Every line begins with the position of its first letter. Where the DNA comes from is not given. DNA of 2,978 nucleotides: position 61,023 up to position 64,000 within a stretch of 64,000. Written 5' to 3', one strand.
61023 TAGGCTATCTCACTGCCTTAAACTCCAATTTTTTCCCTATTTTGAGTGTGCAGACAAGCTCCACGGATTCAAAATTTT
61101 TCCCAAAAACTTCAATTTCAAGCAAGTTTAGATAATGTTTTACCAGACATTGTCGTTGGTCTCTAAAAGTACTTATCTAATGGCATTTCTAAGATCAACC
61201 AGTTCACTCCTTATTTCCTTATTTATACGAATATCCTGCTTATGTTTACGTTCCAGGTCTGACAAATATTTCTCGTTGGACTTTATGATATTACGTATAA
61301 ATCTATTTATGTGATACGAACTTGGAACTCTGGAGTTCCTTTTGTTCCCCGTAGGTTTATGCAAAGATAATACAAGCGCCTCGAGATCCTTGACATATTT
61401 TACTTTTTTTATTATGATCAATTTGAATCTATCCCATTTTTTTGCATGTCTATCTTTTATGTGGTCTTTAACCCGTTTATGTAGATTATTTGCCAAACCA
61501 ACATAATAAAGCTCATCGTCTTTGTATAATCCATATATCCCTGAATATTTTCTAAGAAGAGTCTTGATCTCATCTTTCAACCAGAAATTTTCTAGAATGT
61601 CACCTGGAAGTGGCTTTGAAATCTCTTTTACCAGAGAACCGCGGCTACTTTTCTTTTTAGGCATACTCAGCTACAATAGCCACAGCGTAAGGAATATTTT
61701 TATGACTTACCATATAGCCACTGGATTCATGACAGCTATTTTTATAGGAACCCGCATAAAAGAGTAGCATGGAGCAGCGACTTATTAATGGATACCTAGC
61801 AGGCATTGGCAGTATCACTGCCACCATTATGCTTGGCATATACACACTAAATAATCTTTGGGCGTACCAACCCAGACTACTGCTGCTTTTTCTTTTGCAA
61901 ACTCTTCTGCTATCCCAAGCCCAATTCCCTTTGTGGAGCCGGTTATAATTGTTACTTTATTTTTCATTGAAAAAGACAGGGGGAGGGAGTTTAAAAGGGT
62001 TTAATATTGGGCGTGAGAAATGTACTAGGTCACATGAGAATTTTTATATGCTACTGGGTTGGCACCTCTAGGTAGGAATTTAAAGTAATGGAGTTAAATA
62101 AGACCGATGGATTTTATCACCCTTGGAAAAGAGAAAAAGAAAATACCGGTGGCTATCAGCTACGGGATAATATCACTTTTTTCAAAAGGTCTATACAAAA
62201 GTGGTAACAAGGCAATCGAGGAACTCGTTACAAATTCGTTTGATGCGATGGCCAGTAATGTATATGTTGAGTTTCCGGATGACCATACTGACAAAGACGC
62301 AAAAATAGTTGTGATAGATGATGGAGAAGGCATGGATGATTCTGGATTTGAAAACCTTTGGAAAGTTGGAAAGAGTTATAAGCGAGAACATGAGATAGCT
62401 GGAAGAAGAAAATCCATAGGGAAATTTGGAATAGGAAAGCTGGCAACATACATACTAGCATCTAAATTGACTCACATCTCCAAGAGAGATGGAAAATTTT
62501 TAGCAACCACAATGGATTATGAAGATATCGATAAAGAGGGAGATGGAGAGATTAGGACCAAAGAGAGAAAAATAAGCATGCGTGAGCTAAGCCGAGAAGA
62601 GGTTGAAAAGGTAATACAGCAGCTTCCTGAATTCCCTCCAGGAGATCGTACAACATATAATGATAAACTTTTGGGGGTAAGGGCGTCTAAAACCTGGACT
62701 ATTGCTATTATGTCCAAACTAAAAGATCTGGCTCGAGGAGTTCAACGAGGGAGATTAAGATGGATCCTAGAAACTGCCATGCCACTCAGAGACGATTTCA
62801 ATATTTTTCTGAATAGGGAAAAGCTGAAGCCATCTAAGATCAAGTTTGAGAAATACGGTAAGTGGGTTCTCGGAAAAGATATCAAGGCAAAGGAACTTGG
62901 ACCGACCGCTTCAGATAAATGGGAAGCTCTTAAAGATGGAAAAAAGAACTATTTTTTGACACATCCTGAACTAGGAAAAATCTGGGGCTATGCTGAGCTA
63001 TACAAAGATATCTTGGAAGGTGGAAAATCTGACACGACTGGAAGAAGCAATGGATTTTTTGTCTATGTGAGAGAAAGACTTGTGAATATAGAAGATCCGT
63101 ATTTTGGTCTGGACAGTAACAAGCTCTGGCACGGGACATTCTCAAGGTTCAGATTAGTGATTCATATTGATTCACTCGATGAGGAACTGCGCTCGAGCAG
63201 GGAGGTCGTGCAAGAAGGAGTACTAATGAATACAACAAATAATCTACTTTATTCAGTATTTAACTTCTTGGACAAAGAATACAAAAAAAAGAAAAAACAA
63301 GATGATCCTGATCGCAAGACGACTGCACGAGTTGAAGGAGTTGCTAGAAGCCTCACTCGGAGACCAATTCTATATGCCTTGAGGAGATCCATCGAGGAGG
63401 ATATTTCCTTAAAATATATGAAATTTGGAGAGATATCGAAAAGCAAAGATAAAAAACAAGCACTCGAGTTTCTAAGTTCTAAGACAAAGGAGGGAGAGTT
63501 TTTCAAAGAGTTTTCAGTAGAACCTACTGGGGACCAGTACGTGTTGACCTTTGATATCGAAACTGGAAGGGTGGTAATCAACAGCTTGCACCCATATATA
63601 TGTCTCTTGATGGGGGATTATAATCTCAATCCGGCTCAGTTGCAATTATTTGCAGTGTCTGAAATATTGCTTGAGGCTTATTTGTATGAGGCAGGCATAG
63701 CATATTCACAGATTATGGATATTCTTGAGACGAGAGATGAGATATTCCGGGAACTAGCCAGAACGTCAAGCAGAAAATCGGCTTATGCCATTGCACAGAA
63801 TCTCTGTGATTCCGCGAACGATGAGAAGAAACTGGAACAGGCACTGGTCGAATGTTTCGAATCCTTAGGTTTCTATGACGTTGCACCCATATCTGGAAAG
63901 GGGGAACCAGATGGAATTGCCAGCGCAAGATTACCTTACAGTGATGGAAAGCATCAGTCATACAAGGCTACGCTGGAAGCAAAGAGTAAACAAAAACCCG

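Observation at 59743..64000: Do TIR, GIY-YIG and GHKL-nuclease genes form one functional system?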

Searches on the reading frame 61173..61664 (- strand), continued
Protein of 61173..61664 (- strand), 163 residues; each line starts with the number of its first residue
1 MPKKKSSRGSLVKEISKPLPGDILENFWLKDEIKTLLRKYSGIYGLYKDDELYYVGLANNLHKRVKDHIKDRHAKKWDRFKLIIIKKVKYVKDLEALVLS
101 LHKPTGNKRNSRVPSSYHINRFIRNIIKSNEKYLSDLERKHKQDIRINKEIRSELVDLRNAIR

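Call 83: search_protein_families(library=padloc, proteins=[L005:6800-9280:-, L005:5468-6751:-, L095:8828-10690:+, L097:1785-4922:+, L007:8615-9535:+, L010:8496-9278:+, L005:455-1600:+, L005:2537-3346:+, L005:3325-3945:-], max_evalue=0.001)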
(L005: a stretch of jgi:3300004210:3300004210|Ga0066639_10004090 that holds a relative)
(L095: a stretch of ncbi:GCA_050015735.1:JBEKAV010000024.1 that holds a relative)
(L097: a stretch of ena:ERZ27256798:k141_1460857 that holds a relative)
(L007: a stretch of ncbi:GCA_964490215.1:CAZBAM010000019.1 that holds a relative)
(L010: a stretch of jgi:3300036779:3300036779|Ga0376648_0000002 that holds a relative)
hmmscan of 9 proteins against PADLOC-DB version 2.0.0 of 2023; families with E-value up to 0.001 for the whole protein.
L005:6800-9280:- (826 aa): 2 families
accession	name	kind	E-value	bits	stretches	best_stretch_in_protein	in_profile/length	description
PDLC03419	REase_II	-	1.3e-10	38.3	1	24-139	16-134/695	Type II restriction enzyme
PDLC03485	REase_II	-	6e-05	19.6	1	17-145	10-134/611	Type II restriction enzyme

L005:5468-6751:- (427 aa): 31 families (the best 25 are shown)
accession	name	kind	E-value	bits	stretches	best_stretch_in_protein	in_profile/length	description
PDLC03322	MTase_II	-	6.8e-44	148.4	1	20-388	29-415/446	Type II methyltransferase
PDLC03239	MTase_II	-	5.3e-34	115.7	1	12-367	48-388/442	Type II methyltransferase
PDLC03362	MTase_II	-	9e-29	98.6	1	25-373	41-400/438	Type II methyltransferase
PDLC03224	MTase_II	-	6.6e-27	92.6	1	21-382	61-453/481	Type II methyltransferase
PDLC03364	MTase_II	-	1.8e-25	87.7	1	14-285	20-281/380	Type II methyltransferase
PDLC03380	MTase_II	-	7.2e-25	86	2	128-284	150-303/393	Type II methyltransferase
PDLC03377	MTase_II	-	6.6e-17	59.3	1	27-271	95-347/504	Type II methyltransferase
PDLC03369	MTase_II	-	1.1e-15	55.4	2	23-117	110-200/532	Type II methyltransferase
PDLC03353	MTase_II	-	4.4e-15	53.9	1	231-405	18-136/260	Type II methyltransferase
PDLC03360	MTase_II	-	1.6e-13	48.5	1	20-180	29-187/441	Type II methyltransferase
PDLC03306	MTase_II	-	5.4e-12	43.4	1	22-277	25-276/422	Type II methyltransferase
PDLC03249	MTase_II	-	9.2e-12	42.5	1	26-114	103-197/541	Type II methyltransferase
PDLC04134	mad2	-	6.4e-11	39.8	2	223-380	339-425/492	mads_2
PDLC03350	MTase_II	-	3.5e-09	34.5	1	242-374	76-150/312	Type II methyltransferase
PDLC03367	MTase_II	-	3.6e-09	33.5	1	30-139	19-124/633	Type II methyltransferase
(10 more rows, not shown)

L095:8828-10690:+ (620 aa): 2 families
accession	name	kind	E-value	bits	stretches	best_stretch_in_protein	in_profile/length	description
PDLC03202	Helicase_II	-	5.5e-45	151.8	1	35-434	25-427/621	Type II helicase domain protein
PDLC02205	MzaC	-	5e-08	29.3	1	372-427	574-626/952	-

L097:1785-4922:+ (1045 aa): 4 families
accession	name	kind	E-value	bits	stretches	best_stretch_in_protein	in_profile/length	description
PDLC03654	REase_III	-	1.3e-158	527.9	2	304-1043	375-1124/1154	Type III restriction enzyme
PDLC03651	REase_III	-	2.5e-08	30.4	0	887-966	734-814/873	Type III restriction enzyme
PDLC02704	PbeA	-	1.9e-05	21.4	1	155-316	275-442/682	PbeA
PDLC02707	PbeA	-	0.00027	17.6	1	154-315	272-436/672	PbeA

L007:8615-9535:+ (306 aa): 0 families

L010:8496-9278:+ (260 aa): 4 families
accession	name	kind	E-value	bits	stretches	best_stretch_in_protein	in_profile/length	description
PDLC04991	PDC-S31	-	2.3e-24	84.2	1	14-249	3-193/208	-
PDLC04994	PDC-S31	-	1.9e-23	81.2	1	14-254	19-267/273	-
PDLC04990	PDC-S31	-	1.1e-22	79.1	1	9-237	4-237/259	-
PDLC04992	PDC-S31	-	2.8e-05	22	0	106-145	48-87/220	-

L005:455-1600:+ (381 aa): 13 families
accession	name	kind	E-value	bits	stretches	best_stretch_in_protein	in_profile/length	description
PDLC04824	PDC-S02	-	4.5e-49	165.3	1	235-376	164-306/308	-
PDLC04799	PDC-S02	-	1.7e-40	137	1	245-376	174-306/308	-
PDLC04803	PDC-S02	-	3.9e-09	34.6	1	246-363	114-234/269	-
PDLC04813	PDC-S02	-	7.3e-09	33.7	1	246-371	18-146/175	-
PDLC04810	PDC-S02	-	3.1e-08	31.2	1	247-368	201-325/355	-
PDLC04831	PDC-S02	-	5.4e-08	30.7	1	246-372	187-316/346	-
PDLC04795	PDC-S02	-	2e-07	28.5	1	247-363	201-319/357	-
PDLC04916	PDC-S11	-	2e-07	28.4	1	271-334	34-97/358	-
PDLC04822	PDC-S02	-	2.3e-07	28.7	1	245-348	181-285/294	-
PDLC04807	PDC-S02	-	3.4e-07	27.8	1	249-367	196-319/351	-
PDLC04915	PDC-S11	-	0.00021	18.7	1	284-332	49-99/379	-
PDLC04913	PDC-S11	-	0.00034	17.8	1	291-332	59-99/375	-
PDLC00943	Cas4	-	0.00049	18.1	1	275-371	53-150/180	CRISPR-associated protein Cas4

L005:2537-3346:+ (269 aa): 65 families (the best 25 are shown)
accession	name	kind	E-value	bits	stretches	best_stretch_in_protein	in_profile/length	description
PDLC03295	MTase_II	-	3.5e-96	320.1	1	1-257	1-267/292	Type II methyltransferase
PDLC03353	MTase_II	-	5.1e-52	175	1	4-259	10-253/260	Type II methyltransferase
PDLC03371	MTase_II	-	1.1e-43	147.6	1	3-260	10-256/260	Type II methyltransferase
PDLC03387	MTase_II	-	1.4e-42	143.9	2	93-263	135-281/289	Type II methyltransferase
PDLC03299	MTase_II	-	7.6e-37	125.4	1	6-258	17-259/296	Type II methyltransferase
PDLC03350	MTase_II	-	1.6e-35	121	1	4-259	57-298/312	Type II methyltransferase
PDLC03230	MTase_II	-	3.6e-28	96.9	1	3-259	35-285/360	Type II methyltransferase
PDLC03216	MTase_II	-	5.2e-25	86.2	1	3-260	11-259/364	Type II methyltransferase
PDLC03260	MTase_II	-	1.4e-24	84.6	2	134-260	201-311/349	Type II methyltransferase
PDLC03302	MTase_II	-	4.7e-24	83.1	2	42-258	62-262/626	Type II methyltransferase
PDLC03714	oMTase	-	6.6e-24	82.8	1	1-258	1-259/279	orphan methyltransferase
PDLC03320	MTase_II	-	1.4e-23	81.5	1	7-260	36-278/289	Type II methyltransferase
PDLC03323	MTase_II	-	2e-23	81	2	192-263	231-301/330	Type II methyltransferase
PDLC03265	MTase_II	-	4.1e-22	77.1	2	6-84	27-106/333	Type II methyltransferase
PDLC03339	MTase_II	-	4.9e-22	76.2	2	178-257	192-272/399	Type II methyltransferase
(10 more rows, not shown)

L005:3325-3945:- (206 aa): 1 family
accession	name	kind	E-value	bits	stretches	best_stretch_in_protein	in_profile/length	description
PDLC03511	REase_II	-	1.4e-22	78.6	1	9-202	15-219/230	Type II restriction enzyme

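Call 85: search_protein_families(library=pfam, alignment_id=A6, max_evalue=0.05)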
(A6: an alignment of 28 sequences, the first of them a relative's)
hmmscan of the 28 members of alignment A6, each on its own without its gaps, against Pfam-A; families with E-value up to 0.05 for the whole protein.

A. member 1, P0160 (826 aa): 3 families
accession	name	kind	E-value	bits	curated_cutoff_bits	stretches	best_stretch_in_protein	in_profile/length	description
PF13589.12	HATPase_c_3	-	6e-26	91.5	25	1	32-161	3-130/137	Histidine kinase-, DNA gyrase B-, and HSP90-like ATPase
PF02518.31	HATPase_c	-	0.001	19.9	26.4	1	36-108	9-74/111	Histidine kinase-, DNA gyrase B-, and HSP90-like ATPase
PF19716.4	DUF6211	-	0.045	14.6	25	0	651-708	27-78/92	Family of unknown function (DUF6211)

B. families by the number of members that match (of 28 scanned): 9 families
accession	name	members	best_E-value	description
PF13589.12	HATPase_c_3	28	6e-26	Histidine kinase-, DNA gyrase B-, and HSP90-like ATPase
PF02518.31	HATPase_c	28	7.6e-06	Histidine kinase-, DNA gyrase B-, and HSP90-like ATPase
PF25794.1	SACS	6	0.019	Sacsin domain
PF16679.11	CDT1_C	4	0.0072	DNA replication factor Cdt1 C-terminal domain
PF02637.23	GatB_Yqey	2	0.00021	GatB domain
PF04471.18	Mrr_cat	1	1.6e-06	Restriction endonuclease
PF11831.13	Myb_Cef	1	0.028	pre-mRNA splicing factor component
PF23053.1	UBA_N4BP1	1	0.034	N4BP1, UBA-like domain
PF19716.4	DUF6211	1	0.045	Family of unknown function (DUF6211)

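Call 86: search_protein_families(library=pfam, proteins=[P0256], max_evalue=1)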
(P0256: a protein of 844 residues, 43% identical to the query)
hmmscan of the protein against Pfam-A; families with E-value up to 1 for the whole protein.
P0256 (844 aa): 4 families
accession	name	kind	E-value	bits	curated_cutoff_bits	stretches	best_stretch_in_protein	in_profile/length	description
PF13589.12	HATPase_c_3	-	1.7e-22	80.4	25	1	34-156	2-122/137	Histidine kinase-, DNA gyrase B-, and HSP90-like ATPase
PF04471.18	Mrr_cat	-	1.6e-06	28.6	21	1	583-706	7-114/115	Restriction endonuclease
PF02518.31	HATPase_c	-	1.6e-05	25.8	26.4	1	39-95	9-59/111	Histidine kinase-, DNA gyrase B-, and HSP90-like ATPase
PF25794.1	SACS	-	0.057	13.7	32.8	1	22-61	6-42/247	Sacsin domain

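Call 91: get_annotated_region(hit=H1, flank=5000)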
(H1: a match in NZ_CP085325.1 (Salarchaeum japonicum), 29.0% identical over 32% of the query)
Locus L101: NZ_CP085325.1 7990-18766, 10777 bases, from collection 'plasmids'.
description: Salarchaeum japonicum strain JCM 16327 plasmid unnamed1, complete sequence
organism: Salarchaeum japonicum (NCBI taxid 555573)
taxonomy: Archaea; Euryarchaeota; Halobacteria; Halobacteriales; Halobacteriaceae; Salarchaeum; Salarchaeum japonicum
host: -; source: cell culture,commercial salt; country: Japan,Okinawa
typing (MOB-suite, as given by PLSDB): non-mobilizable; mating-pair formation MPF_T
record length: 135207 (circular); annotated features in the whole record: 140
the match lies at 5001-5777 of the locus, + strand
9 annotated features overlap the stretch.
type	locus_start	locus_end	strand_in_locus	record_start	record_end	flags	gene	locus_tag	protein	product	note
CDS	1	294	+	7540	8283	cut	-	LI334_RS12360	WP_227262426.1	hypothetical protein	-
CDS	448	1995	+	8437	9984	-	-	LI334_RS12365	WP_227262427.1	DNA methyltransferase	GO:0006306 - DNA methylation [Evidence IEA]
CDS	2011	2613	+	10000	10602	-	-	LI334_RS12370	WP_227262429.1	hypothetical protein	-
CDS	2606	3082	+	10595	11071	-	-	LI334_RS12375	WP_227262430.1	hypothetical protein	-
CDS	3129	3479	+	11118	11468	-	-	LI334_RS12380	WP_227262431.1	hypothetical protein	-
CDS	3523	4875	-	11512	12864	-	-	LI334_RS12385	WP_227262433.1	hypothetical protein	-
CDS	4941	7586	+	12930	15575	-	-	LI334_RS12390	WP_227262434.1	ATP-binding protein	-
CDS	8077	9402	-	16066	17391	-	-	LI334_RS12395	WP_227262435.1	orc1/cdc6 family replication initiation protein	-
CDS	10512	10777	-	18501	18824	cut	-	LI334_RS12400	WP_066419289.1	hypothetical protein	-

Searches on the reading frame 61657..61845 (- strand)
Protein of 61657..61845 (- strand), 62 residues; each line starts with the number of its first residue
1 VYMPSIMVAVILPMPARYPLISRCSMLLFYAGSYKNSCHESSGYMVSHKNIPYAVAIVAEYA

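Call 26: search_protein_families(library=pfam, proteins=[window:61657-61845:-], max_evalue=0.1)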
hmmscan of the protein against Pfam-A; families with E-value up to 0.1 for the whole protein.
window:61657-61845:- (62 aa): 0 families

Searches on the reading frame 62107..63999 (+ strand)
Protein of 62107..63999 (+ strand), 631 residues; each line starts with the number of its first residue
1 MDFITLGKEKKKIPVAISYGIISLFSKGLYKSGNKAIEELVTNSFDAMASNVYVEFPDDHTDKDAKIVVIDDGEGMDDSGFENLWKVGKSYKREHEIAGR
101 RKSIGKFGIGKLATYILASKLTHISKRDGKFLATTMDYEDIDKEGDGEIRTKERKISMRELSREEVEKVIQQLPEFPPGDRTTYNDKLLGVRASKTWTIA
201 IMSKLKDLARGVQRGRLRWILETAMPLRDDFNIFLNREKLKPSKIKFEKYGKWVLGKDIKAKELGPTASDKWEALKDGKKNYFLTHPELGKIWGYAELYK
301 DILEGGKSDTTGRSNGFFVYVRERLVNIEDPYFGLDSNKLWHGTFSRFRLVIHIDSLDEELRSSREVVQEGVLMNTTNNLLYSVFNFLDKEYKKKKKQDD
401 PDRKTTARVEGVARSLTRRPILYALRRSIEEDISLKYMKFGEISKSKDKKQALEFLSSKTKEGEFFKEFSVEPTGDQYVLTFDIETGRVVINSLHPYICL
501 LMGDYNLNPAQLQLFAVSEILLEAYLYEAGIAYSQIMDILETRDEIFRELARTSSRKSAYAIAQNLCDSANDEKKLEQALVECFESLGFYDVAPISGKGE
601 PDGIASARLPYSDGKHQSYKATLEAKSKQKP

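Call 9: search_protein_families(library=pfam, proteins=[window:62107-63999:+], max_evalue=0.01)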
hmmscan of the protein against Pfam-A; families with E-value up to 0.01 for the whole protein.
window:62107-63999:+ (631 aa): 2 families
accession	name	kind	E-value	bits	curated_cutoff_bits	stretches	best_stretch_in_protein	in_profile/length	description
PF13589.12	HATPase_c_3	-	6.4e-26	91.4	25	1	32-161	3-130/137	Histidine kinase-, DNA gyrase B-, and HSP90-like ATPase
PF02518.31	HATPase_c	-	0.001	19.9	26.4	1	36-108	9-74/111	Histidine kinase-, DNA gyrase B-, and HSP90-like ATPase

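Call 10: search_protein_families(library=padloc, proteins=[window:62107-63999:+], max_evalue=0.01)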
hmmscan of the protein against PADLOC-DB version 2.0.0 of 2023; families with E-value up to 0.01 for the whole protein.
window:62107-63999:+ (631 aa): 3 families
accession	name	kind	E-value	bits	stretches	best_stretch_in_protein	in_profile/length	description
PDLC03419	REase_II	-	8.3e-11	38.9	1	24-140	16-135/695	Type II restriction enzyme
PDLC03485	REase_II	-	3.9e-05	20.3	1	17-145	10-134/611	Type II restriction enzyme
PDLC03968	TmtA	-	0.0035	13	1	29-110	71-143/1486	-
